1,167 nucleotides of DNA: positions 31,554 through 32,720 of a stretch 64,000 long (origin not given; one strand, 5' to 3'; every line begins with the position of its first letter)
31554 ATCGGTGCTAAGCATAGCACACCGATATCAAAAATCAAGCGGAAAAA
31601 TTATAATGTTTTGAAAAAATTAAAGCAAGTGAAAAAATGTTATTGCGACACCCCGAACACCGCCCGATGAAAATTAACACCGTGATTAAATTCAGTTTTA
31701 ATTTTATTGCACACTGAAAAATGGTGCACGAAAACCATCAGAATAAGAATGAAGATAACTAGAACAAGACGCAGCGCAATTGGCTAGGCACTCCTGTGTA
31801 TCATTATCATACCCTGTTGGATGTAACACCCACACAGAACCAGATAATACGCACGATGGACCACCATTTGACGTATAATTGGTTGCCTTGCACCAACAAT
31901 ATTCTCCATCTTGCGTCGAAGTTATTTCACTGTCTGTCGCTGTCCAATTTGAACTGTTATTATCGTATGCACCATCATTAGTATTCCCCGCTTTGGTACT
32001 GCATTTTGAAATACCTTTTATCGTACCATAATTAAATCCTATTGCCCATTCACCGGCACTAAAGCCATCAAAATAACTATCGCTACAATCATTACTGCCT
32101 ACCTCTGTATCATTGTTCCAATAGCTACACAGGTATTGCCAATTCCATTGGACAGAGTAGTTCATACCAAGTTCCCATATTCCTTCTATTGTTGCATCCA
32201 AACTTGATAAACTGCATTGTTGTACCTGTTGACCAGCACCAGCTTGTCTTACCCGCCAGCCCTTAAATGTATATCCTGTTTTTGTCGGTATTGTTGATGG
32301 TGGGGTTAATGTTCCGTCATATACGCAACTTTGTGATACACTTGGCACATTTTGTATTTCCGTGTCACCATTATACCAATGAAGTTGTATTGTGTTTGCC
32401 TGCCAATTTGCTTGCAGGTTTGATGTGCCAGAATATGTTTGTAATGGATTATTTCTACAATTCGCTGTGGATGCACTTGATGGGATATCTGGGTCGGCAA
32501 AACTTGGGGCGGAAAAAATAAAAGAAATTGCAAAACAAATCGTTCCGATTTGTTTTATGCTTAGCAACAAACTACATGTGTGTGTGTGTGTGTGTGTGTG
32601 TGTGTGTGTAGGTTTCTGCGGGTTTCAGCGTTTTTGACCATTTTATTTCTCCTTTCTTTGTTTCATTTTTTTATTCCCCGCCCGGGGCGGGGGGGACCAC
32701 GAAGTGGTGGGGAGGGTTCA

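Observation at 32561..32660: (CA)16 tract between the only Shine-Dalgarno plus ATG and the body of a Cys-rich secreted-protein gene: a slipped-strand phase-variation switch, currently OFF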

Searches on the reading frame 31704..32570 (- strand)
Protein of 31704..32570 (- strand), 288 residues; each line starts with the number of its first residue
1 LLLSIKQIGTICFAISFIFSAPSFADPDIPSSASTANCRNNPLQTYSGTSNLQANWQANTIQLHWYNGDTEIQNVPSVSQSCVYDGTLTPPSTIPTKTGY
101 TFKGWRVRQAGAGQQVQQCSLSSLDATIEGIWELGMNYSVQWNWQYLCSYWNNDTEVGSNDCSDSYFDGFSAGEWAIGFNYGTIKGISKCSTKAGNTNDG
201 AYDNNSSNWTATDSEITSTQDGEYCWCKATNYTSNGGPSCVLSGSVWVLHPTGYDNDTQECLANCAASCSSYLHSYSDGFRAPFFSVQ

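Call 4: search_protein_families(library=pfam, proteins=[window:31704-32570:-], max_evalue=0.1)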
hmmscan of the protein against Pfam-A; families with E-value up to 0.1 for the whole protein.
window:31704-32570:- (288 aa): 2 families
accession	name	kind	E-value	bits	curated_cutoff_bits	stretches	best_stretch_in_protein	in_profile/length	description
PF09479.16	Flg_new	-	2.3e-05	24.9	27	1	77-116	11-48/65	Listeria-Bacteroides repeat domain (List_Bact_rpt)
PF21508.2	MenC_N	-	0.027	15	27.3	1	41-79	46-84/94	MenC, N-terminal domain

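Call 5: find_homologous_proteins(query=window:31704-32570:-, max_evalue=0.01)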
Query window:31704-32570:- (288 aa): 222 proteins with E <= 0.01 among 549 candidates; the best 120 are listed.
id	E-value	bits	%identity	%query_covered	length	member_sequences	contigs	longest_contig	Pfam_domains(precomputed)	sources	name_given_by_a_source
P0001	2.3e-167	574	89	100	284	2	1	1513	-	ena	-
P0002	2.9e-156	537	83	100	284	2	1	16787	PF09479.17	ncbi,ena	-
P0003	2.7e-94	334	61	93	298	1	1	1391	-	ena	-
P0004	5.3e-91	323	56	99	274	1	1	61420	PF09479.17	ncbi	-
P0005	1.6e-88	315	56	99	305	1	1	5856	-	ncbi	-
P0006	4.5e-88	314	57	99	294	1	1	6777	-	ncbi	-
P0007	2.2e-87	311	55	100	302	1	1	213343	-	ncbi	-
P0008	5.6e-84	300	53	99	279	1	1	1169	PF09479.17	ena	-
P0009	7.5e-84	300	55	99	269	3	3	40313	-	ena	-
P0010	1.1e-83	299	56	99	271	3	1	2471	-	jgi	-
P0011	1.7e-80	289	52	98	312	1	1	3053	PF09479.17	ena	-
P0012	6.5e-80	287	54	99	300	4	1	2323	-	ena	-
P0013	1.2e-77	279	52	99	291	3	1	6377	PF09479.17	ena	-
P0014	3.7e-75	271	52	100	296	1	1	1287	PF09479.17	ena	-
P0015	5.1e-75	271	52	100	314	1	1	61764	PF09479.17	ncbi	-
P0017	9.1e-72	260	53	99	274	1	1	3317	PF09479.17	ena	-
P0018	3.1e-70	255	53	88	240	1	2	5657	PF09479.17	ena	-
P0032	7.2e-62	227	48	100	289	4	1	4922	-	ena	-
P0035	5.5e-61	225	47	99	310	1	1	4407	PF09479.17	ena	-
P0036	6.1e-61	224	47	99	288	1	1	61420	PF09479.17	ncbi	-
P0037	3.0e-60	222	45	100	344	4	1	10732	PF09479.17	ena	-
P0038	3.4e-60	222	48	100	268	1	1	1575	PF09479.17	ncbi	-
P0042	3.4e-58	215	45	100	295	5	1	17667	-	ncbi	-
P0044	6.7e-58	214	48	99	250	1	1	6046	PF09479.17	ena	-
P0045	1.2e-57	214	46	93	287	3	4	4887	-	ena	-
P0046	5.6e-57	211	45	100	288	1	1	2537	PF09479.17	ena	-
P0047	1.0e-56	211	44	99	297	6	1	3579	-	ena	-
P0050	6.2e-56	208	45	94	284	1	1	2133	PF09479.17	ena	-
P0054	4.9e-54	202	44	99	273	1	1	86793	PF09479.17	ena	-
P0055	6.1e-54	201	42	93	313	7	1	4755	-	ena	-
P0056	8.8e-54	201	56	65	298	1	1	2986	PF09479.17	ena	-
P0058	2.2e-53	200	44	99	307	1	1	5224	PF09479.17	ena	-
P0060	6.9e-53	198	45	88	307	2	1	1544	PF09479.17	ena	-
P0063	2.9e-51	193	43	100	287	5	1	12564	-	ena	-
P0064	3.5e-51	192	43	100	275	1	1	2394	PF09479.17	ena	-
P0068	4.0e-50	189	43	99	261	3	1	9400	PF09479.17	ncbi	-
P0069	6.3e-50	188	42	88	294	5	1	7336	PF09479.17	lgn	-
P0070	9.1e-50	188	44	96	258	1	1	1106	PF09479.17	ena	-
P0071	5.4e-49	185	42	94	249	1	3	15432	PF09479.17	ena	-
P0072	1.9e-48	183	43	99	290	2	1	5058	PF09479.17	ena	-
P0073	9.1e-48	181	40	99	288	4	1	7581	-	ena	-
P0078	1.1e-46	178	41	98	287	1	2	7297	PF09479.17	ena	-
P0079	2.7e-46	176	41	94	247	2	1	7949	PF09479.17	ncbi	ncbi:MAG: InlB B-repeat-containing protein [Alphaproteobacteria bacterium]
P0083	1.9e-45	174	53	60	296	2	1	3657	PF09479.17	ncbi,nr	ncbi:MAG: InlB B-repeat-containing protein, partial [Alphaproteobacteria bacterium]|nr:InlB B-repeat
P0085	5.5e-45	172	43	94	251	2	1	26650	PF09479.17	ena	-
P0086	1.7e-44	170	54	58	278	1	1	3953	PF09479.17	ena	-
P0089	8.4e-44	168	41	98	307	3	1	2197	PF09479.17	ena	-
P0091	3.8e-43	166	40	99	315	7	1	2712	PF09479.17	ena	-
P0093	8.9e-43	165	51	65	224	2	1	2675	PF09479.17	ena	-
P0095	1.3e-41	161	41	82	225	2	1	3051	PF09479.17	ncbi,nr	ncbi:MAG: InlB B-repeat-containing protein, partial [Alphaproteobacteria bacterium]|nr:InlB B-repeat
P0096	5.0e-41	159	40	94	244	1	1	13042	PF09479.17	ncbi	ncbi:MAG: hypothetical protein ACLRFF_00085 [Alphaproteobacteria bacterium]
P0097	5.1e-41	159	38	89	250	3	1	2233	PF09479.17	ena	-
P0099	4.0e-40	156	39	91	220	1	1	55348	PF09479.17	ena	-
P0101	1.4e-39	154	70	39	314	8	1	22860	PF09479.17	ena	-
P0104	7.9e-38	149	69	34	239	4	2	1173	PF09479.17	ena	-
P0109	9.9e-36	142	37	90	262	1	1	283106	PF09479.17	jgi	jgi:hypothetical protein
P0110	1.6e-35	141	69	33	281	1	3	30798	PF09479.17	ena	-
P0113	1.6e-34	138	56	45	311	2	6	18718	-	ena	-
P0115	4.2e-34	136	35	94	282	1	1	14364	PF09479.17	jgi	-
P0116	6.2e-34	136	67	35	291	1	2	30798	PF09479.17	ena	-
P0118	1.1e-33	135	37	92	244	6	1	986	PF09479.17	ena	-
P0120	3.8e-33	133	35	83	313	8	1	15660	PF09479.17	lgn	-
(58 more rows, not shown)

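Call 8: find_encoding_contigs(protein=P0002, flank=6000, max_places=4)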
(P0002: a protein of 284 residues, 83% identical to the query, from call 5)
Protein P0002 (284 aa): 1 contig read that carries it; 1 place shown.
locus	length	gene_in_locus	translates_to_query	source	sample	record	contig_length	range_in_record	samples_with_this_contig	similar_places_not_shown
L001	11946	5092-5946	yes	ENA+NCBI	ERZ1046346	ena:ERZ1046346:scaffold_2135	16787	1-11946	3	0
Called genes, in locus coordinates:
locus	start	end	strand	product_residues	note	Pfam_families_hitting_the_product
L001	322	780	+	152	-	PF06421:LepA_C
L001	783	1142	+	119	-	-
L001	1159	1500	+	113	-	-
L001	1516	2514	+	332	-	PF13356:Arm-DNA-bind_3 (weak), PF22022:Phage_int_M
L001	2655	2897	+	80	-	PF14573:PP-binding_2 (weak), PF00550:PP-binding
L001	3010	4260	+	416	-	PF00109:ketoacyl-synt, PF02801:Ketoacyl-synt_C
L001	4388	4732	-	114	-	-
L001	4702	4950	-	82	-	-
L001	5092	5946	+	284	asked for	PF09479:Flg_new (faint)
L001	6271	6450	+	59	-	PF00584:SecE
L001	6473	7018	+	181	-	PF02357:NusG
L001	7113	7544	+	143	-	PF03946:Ribosomal_L11_N, PF00298:Ribosomal_L11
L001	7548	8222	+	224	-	PF00687:Ribosomal_L1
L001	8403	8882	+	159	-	PF00466:Ribosomal_L10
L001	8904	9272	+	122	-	PF16320:Ribosomal_L12_N, PF00542:Ribosomal_L12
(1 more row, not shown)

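Call 9: find_encoding_contigs(protein=P0001, flank=3000, max_places=4)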
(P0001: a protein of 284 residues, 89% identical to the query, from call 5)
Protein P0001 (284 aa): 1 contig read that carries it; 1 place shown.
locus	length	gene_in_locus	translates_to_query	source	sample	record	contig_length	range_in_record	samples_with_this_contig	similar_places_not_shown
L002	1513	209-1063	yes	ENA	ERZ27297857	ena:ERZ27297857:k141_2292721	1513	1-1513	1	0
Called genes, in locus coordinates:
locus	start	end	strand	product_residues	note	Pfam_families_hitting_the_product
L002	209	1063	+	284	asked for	-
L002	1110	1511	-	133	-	?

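Call 14: find_related_loci(query=A1, collection=genome_contigs, flank=3000)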
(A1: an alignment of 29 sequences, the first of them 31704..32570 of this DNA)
Query A1 (288 aa) in genome_contigs; peptide patterns used: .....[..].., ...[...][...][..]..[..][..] (x = any residue, [..] = any of these).
598 stretches matched a pattern (row limit reached: there are more); 74 encode a relative of the query (tblastn E <= 1e-3); 74 distinct loci.
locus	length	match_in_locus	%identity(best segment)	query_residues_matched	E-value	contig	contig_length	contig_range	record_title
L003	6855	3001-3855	83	1-288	5e-149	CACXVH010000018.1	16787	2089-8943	MAG: uncultured proteobacterium isolate RUG11635 genome assembly, contig: RUG11635_asm_18, whole genome shotgun sequence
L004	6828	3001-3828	41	1-287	1e-53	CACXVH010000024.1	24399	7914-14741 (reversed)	MAG: uncultured proteobacterium isolate RUG11635 genome assembly, contig: RUG11635_asm_24, whole genome shotgun sequence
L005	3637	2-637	48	66-284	5e-52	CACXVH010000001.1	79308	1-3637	MAG: uncultured proteobacterium isolate RUG11635 genome assembly, contig: RUG11635_asm_1, whole genome shotgun sequence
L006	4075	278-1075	35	21-284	4e-33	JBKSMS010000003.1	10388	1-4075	MAG: Alphaproteobacteria bacterium isolate 82_22-119 k141_844773, whole genome shotgun sequence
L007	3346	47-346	49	14-112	2e-22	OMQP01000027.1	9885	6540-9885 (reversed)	uncultured proteobacterium isolate RUG791 genome assembly, contig: scaffold_8268, whole genome shotgun sequence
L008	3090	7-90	82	81-108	3e-11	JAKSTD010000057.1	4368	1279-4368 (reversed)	MAG: Alphaproteobacteria bacterium isolate Horse_feces298 MAG298_57, whole genome shotgun sequence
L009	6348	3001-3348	28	5-135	4e-8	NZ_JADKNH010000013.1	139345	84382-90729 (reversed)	Fusibacter ferrireducens strain Q10-2 NODE_13_length_139345_cov_48.831430, whole genome shotgun sequence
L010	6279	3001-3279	32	50-143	6e-8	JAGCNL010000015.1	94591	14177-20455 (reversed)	MAG: Salinivirgaceae bacterium isolate RGIG9951 Yak_Reticulum-1__c175189, whole genome shotgun sequence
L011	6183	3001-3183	42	52-113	1e-7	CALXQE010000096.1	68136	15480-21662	MAG: uncultured Clostridia bacterium isolate E14__bin16 genome assembly, contig: E14__k127_626721, whole genome shotgun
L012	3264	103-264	37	52-105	2e-7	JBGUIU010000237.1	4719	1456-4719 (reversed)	MAG: Paludibacteraceae bacterium isolate ruminal_MAG_32 ruminal_MAG_32_contig_0237, whole genome shotgun sequence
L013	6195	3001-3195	41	46-113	2e-7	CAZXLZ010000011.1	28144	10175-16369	MAG TPA_asm: uncultured Clostridiaceae bacterium isolate SRP199465_co2_840 genome assembly, contig: NODE_4320_length_281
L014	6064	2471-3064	28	48-285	1e-11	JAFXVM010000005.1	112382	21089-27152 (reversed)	MAG: Alphaproteobacteria bacterium isolate RGIG6783 Sheep_Rumen-3__c732627, whole genome shotgun sequence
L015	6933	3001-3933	28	9-285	2e-23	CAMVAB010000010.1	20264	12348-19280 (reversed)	MAG TPA_asm: uncultured proteobacterium isolate SRR8387716_bin.61_metaWRAP_v1.3_MAG genome assembly, contig: ERZ14209542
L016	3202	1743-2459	29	45-193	4e-7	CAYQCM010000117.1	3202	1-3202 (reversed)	MAG TPA_asm: uncultured Eubacteriales bacterium isolate SRP141132_co3_290 genome assembly, contig: NODE_31116_length_320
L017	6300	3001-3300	36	43-133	5e-7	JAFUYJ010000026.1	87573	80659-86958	MAG: Clostridia bacterium isolate RGIG4938 Roe_deer_Rumen-3__c149371, whole genome shotgun sequence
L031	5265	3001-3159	43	54-107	6e-6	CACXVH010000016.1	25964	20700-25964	MAG: uncultured proteobacterium isolate RUG11635 genome assembly, contig: RUG11635_asm_16, whole genome shotgun sequence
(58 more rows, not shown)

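Call 15: find_related_loci(query=A1, collection=metagenome_contigs, flank=1500)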
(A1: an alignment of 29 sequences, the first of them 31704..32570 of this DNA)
Query A1 (288 aa) in metagenome_contigs; peptide patterns used: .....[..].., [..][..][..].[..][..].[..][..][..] (x = any residue, [..] = any of these).
600 stretches matched a pattern (row limit reached: there are more); 52 encode a relative of the query (tblastn E <= 1e-3); 52 distinct loci.
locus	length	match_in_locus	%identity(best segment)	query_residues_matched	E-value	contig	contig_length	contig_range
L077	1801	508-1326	46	1-269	2e-66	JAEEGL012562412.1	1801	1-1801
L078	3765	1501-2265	42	18-287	4e-56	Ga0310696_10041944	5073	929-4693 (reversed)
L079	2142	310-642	75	1-113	1e-51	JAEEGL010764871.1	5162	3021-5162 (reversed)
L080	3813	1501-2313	33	2-288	5e-38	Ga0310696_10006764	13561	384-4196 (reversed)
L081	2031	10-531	42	97-287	2e-36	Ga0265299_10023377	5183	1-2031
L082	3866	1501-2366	60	2-113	2e-35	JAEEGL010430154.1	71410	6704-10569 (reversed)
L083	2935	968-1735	33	1-286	2e-33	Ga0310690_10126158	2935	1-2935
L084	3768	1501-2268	34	28-288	2e-31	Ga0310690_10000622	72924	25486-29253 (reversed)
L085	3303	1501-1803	58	10-108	7e-31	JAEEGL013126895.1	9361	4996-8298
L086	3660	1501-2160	35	28-249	3e-29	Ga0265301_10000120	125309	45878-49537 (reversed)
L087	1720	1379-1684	44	6-108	2e-20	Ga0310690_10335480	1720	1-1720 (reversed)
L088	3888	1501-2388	33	10-287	6e-39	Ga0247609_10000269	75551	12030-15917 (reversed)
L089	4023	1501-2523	33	52-142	4e-9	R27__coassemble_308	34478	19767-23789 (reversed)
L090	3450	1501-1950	38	29-142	1e-8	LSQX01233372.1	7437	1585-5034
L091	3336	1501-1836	42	31-143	3e-8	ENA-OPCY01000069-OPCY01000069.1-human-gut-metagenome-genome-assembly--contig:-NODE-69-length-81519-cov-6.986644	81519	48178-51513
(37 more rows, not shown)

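Call 19: find_encoding_contigs(protein=P0009, flank=2500, max_places=10)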
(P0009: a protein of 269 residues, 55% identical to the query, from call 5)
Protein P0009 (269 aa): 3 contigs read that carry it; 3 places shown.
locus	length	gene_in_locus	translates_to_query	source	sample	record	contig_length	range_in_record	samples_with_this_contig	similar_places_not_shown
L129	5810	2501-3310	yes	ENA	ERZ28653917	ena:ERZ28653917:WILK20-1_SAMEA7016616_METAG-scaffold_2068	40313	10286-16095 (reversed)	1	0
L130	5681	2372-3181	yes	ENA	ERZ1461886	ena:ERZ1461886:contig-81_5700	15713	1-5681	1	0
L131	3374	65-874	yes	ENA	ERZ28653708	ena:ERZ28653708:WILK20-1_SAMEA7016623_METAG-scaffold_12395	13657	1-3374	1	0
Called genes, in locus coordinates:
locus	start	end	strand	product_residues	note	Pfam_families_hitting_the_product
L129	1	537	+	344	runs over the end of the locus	PF02481:DNA_processg_A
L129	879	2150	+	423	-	PF11638:DnaA_N, PF00308:Bac_DnaA, PF00004:AAA, PF08299:Bac_DnaA_C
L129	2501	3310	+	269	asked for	-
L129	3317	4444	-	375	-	PF00226:DnaJ, PF01556:DnaJ_C, PF00684:DnaJ_CXXCXGXG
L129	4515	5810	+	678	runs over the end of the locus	PF02518:HATPase_c, PF00204:DNA_gyraseB, PF01751:Toprim, PF00986:DNA_gyraseB_C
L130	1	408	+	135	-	?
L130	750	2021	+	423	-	PF11638:DnaA_N, PF00308:Bac_DnaA, PF00004:AAA, PF08299:Bac_DnaA_C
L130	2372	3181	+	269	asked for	-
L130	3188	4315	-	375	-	PF00226:DnaJ, PF01556:DnaJ_C, PF00684:DnaJ_CXXCXGXG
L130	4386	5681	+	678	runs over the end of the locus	PF02518:HATPase_c, PF00204:DNA_gyraseB, PF01751:Toprim, PF00986:DNA_gyraseB_C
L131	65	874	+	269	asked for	-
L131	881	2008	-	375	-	PF00226:DnaJ, PF01556:DnaJ_C, PF00684:DnaJ_CXXCXGXG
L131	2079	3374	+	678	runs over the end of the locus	PF02518:HATPase_c, PF00204:DNA_gyraseB, PF01751:Toprim, PF00986:DNA_gyraseB_C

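Call 20: find_encoding_contigs(protein=P0045, flank=2500, max_places=10)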
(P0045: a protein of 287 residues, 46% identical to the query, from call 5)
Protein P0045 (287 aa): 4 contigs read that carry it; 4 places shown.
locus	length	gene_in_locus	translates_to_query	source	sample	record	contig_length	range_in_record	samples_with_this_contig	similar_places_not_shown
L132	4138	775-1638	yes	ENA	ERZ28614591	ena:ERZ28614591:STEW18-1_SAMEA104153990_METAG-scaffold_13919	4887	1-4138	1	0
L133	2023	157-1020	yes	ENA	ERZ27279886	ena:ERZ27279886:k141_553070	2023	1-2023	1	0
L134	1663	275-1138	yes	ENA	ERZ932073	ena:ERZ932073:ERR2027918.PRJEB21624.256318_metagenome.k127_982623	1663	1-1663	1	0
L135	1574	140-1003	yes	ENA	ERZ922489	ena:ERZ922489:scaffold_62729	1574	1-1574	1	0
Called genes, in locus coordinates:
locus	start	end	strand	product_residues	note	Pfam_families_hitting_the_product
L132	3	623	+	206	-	?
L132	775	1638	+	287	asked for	-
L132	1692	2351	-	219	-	PF03938:OmpH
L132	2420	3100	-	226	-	PF00691:OmpA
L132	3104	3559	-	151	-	-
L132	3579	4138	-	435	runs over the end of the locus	?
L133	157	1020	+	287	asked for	-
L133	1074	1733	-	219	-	PF03938:OmpH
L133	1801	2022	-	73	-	?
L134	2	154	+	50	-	?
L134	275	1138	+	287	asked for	-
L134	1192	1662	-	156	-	?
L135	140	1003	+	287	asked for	-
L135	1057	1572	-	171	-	?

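Call 21: find_encoding_contigs(protein=P0113, flank=2500, max_places=10)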
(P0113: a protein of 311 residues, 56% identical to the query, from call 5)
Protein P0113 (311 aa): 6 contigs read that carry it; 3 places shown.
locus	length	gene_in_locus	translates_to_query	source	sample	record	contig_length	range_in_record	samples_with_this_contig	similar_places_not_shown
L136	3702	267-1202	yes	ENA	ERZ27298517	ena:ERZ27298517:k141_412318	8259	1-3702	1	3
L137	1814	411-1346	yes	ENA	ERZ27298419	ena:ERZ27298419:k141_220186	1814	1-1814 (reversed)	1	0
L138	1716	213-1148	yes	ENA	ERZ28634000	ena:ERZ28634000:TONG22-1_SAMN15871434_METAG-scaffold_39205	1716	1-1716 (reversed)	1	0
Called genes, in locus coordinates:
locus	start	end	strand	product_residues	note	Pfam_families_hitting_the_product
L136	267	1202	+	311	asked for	-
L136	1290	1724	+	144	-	-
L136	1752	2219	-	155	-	PF01668:SmpB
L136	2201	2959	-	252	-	PF01026:TatD_DNase, PF04909:Amidohydro_2 (faint)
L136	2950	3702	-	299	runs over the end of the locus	PF13177:DNA_pol3_delta2, PF00004:AAA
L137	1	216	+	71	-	?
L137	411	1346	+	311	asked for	-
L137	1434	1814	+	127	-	?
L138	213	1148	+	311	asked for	-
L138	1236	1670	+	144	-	-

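Call 22: find_encoding_contigs(protein=P0004, flank=10000, max_places=4)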
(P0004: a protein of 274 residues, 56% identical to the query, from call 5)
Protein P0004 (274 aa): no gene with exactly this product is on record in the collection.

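Call 25: list_cluster_members(proteins=[P0047, P0055, P0091, P0101, P0042, P0063, P0012, P0032, P0037, P0073])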
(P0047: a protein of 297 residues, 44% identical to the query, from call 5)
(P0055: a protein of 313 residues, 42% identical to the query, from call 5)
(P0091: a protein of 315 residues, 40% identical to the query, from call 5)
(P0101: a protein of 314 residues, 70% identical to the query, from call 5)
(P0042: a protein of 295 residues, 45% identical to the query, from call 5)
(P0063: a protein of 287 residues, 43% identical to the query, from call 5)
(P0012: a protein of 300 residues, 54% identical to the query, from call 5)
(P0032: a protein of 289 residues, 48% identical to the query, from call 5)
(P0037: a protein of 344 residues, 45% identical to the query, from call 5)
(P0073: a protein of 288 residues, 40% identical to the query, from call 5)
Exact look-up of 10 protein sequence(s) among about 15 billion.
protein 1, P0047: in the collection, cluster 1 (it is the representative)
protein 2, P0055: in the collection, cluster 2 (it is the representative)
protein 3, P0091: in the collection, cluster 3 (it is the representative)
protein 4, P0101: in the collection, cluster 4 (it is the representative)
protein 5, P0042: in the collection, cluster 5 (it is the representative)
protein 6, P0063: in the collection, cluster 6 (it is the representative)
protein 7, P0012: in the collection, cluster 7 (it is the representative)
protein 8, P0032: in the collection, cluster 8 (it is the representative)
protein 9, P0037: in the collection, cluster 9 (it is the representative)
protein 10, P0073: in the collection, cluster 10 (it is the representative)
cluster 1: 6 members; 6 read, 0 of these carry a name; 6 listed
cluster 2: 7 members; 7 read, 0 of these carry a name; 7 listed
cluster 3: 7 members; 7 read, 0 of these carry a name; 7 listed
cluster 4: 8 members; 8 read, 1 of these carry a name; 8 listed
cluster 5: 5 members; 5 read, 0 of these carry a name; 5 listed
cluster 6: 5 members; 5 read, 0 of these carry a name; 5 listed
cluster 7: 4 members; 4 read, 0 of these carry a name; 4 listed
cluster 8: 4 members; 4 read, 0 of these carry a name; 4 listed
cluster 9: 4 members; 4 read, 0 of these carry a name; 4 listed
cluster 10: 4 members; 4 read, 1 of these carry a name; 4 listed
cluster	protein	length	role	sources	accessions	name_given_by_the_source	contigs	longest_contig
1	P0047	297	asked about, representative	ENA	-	-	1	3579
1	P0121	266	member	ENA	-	-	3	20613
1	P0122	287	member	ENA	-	-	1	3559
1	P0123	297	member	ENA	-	-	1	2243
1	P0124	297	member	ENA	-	-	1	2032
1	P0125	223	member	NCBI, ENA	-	-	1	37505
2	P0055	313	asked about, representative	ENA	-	-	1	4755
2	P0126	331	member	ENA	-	-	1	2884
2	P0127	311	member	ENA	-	-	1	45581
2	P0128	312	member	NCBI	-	-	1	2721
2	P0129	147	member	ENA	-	-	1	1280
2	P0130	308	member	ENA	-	-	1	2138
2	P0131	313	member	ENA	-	-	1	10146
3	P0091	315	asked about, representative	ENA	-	-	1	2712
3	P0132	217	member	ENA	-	-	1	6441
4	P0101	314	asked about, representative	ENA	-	-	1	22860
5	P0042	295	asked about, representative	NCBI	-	-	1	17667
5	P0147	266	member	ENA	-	-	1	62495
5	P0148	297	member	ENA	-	-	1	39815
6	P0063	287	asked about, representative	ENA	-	-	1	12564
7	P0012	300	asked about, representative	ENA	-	-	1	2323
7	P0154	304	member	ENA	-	-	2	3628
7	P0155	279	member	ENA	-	-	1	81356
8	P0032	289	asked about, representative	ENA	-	-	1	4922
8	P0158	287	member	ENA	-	-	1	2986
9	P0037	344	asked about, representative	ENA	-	-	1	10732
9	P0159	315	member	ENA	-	-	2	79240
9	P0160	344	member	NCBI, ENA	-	-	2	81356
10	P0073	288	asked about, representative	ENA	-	-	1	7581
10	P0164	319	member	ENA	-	-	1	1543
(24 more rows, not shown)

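Call 28: find_encoding_contigs(protein=P0159, flank=3000, max_places=5)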
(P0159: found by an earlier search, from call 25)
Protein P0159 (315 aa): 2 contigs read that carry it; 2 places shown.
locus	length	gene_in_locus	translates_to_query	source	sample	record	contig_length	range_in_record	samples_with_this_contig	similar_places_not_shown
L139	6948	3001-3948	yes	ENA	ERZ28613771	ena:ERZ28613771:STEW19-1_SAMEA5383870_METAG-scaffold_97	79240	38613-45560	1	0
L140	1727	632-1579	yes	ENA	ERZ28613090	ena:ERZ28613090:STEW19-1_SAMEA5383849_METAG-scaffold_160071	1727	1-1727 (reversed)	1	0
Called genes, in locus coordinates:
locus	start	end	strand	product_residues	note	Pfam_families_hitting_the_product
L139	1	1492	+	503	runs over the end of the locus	PF00595:PDZ (weak), PF17820:PDZ_6, PF03572:Peptidase_S41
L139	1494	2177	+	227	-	PF01569:PAP2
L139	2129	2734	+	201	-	PF04480:DUF559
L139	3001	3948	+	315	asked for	PF09479:Flg_new (weak)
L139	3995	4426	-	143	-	PF21157:DksA_N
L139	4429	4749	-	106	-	PF00085:Thioredoxin, PF13098:Thioredoxin_2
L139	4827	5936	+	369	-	PF00266:Aminotran_5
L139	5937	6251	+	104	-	PF01883:FeS_assembly_P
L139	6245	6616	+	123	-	PF02657:SufE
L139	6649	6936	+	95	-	-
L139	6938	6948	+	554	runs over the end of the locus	PF03717:PBP_dimer, PF21922:PBP_dimer_2 (faint), PF00905:Transpeptidase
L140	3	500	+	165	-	?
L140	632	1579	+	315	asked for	PF09479:Flg_new (weak)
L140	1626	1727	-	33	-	?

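Call 29: find_encoding_contigs(protein=P0037, flank=3000, max_places=5)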
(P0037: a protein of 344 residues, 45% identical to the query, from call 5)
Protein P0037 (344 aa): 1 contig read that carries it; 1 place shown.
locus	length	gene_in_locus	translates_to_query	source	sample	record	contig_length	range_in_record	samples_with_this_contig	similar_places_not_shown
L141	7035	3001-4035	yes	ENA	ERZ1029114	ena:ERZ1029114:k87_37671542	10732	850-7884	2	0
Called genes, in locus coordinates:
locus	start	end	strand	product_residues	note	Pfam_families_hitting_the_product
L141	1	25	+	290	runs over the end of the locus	?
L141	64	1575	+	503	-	PF00595:PDZ (weak), PF17820:PDZ_6, PF03572:Peptidase_S41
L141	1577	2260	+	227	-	PF01569:PAP2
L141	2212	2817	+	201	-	PF04480:DUF559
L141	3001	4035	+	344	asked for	PF09479:Flg_new (weak)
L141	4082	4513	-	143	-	PF21157:DksA_N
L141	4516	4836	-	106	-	PF00085:Thioredoxin, PF13098:Thioredoxin_2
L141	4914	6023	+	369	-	PF00266:Aminotran_5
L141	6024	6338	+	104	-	PF01883:FeS_assembly_P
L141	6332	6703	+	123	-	PF02657:SufE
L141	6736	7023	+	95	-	-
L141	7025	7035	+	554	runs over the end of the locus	PF03717:PBP_dimer, PF21922:PBP_dimer_2 (faint), PF00905:Transpeptidase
